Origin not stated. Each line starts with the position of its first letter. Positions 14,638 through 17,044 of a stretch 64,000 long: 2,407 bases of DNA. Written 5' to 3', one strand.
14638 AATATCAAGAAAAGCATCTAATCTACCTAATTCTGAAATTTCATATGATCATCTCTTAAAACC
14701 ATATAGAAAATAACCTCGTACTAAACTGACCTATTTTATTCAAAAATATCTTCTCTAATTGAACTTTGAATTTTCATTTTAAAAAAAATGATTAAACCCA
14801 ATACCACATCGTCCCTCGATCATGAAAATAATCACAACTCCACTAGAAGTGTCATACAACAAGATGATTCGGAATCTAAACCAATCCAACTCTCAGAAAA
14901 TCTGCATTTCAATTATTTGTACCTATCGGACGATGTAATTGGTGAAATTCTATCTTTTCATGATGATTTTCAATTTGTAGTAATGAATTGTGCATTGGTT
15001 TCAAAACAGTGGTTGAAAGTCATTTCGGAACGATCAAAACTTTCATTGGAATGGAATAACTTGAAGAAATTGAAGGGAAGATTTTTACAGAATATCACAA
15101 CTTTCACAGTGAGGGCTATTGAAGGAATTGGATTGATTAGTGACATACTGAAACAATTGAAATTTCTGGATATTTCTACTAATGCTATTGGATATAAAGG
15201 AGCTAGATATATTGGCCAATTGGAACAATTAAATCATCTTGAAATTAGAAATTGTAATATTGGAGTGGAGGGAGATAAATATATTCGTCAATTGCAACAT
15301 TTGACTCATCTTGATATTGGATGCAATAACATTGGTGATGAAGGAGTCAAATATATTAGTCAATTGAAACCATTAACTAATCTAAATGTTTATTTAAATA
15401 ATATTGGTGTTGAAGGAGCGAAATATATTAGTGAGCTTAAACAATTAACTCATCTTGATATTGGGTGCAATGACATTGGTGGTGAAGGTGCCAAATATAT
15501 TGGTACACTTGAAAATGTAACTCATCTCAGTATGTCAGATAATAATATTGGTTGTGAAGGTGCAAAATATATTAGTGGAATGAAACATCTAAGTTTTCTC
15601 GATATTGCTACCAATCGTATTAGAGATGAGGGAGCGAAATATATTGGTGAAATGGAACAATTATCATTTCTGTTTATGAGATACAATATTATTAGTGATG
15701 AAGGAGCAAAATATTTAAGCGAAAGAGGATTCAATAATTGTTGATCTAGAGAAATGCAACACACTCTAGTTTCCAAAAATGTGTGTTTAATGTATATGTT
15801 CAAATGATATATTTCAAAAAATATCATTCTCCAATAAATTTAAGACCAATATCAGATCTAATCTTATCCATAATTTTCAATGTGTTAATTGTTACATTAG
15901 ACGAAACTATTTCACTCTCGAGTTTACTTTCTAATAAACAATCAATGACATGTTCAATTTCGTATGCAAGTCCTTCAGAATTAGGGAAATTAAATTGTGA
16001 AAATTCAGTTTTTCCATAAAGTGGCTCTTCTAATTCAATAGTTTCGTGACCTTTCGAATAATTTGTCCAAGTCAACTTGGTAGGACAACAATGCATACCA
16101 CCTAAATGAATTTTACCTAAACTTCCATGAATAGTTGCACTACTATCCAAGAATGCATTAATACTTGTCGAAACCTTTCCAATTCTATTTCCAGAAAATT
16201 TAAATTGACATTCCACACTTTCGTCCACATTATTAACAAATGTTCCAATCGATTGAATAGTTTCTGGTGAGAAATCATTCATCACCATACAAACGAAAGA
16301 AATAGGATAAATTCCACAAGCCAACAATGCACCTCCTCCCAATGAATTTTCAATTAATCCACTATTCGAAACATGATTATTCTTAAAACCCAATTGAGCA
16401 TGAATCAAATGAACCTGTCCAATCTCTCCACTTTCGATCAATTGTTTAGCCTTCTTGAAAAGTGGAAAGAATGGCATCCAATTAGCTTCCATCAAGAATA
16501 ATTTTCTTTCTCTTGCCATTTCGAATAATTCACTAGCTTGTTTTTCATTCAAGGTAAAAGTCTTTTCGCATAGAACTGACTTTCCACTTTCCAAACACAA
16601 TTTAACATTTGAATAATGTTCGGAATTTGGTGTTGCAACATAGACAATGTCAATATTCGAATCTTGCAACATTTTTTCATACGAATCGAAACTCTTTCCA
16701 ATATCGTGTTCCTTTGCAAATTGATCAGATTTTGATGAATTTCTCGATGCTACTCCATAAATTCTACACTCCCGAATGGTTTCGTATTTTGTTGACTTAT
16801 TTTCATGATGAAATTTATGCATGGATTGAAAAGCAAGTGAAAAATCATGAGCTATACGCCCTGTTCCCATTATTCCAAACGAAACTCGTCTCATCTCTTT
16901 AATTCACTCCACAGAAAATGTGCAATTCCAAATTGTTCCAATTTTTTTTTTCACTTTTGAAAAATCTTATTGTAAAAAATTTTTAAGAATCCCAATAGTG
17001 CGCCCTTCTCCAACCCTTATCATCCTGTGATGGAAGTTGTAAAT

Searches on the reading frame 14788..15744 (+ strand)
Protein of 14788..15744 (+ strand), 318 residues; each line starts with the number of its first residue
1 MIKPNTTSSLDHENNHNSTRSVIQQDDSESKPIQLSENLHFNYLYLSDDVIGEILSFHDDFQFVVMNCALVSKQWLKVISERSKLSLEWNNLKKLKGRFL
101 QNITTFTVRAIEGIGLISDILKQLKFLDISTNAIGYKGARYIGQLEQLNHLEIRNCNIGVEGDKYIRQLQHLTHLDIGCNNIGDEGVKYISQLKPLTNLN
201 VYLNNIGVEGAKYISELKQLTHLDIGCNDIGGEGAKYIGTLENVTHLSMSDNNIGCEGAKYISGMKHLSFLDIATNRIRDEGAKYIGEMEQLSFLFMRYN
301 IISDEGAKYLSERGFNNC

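Call 37: search_protein_families(library=pfam, proteins=[window:14788-15744:+], max_evalue=0.01)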
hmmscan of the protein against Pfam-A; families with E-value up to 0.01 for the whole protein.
window:14788-15744:+ (318 aa): 6 families
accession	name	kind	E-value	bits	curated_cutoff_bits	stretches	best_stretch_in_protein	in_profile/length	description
PF13516.12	LRR_6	-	3.2e-36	120.9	23.4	3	169-191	2-24/24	Leucine Rich repeat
PF13855.12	LRR_8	-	5.1e-16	58.6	27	3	219-278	2-61/61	Leucine rich repeat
PF12799.13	LRR_4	-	2.6e-15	56.5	27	2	147-184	2-38/44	Leucine Rich repeats (2 copies)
PF23598.1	LRR_14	-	5.6e-12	45.5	40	1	121-315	69-262/353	Leucine-rich repeat region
PF00560.39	LRR_1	-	1.5e-10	39.5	20.6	0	171-192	1-22/23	Leucine Rich Repeat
PF25013.1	LRR_Zer-1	-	1.2e-09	38.9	27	2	119-204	5-86/137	Zer-1-like, Leucine-rich repeats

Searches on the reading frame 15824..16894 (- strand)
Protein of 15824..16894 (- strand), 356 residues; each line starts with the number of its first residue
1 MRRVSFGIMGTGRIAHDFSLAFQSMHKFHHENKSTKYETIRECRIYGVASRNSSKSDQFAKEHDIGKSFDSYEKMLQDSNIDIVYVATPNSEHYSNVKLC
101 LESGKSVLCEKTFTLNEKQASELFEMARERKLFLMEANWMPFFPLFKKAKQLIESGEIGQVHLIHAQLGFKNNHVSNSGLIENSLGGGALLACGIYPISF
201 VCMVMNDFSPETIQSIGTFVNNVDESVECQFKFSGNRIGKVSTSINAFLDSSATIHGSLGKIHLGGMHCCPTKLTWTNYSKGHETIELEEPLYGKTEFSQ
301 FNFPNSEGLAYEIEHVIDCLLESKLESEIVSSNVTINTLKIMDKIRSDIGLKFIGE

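Call 37: search_protein_families(library=pfam, proteins=[window:15824-16894:-], max_evalue=0.01)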
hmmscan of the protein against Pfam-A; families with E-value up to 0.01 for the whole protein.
window:15824-16894:- (356 aa): 3 families
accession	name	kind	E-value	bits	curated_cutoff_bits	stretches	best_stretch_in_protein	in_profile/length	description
PF01408.29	GFO_IDH_MocA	-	4.1e-22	79.6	24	1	5-135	2-117/120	Oxidoreductase family, NAD-binding Rossmann fold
PF22725.1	GFO_IDH_MocA_C3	-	5.9e-18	65.5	27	1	146-262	1-123/124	GFO/IDH/MocA C-terminal domain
PF02894.22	GFO_IDH_MocA_C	-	4.7e-05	23.7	22.9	1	150-285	1-145/218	Oxidoreductase family, C-terminal alpha/beta domain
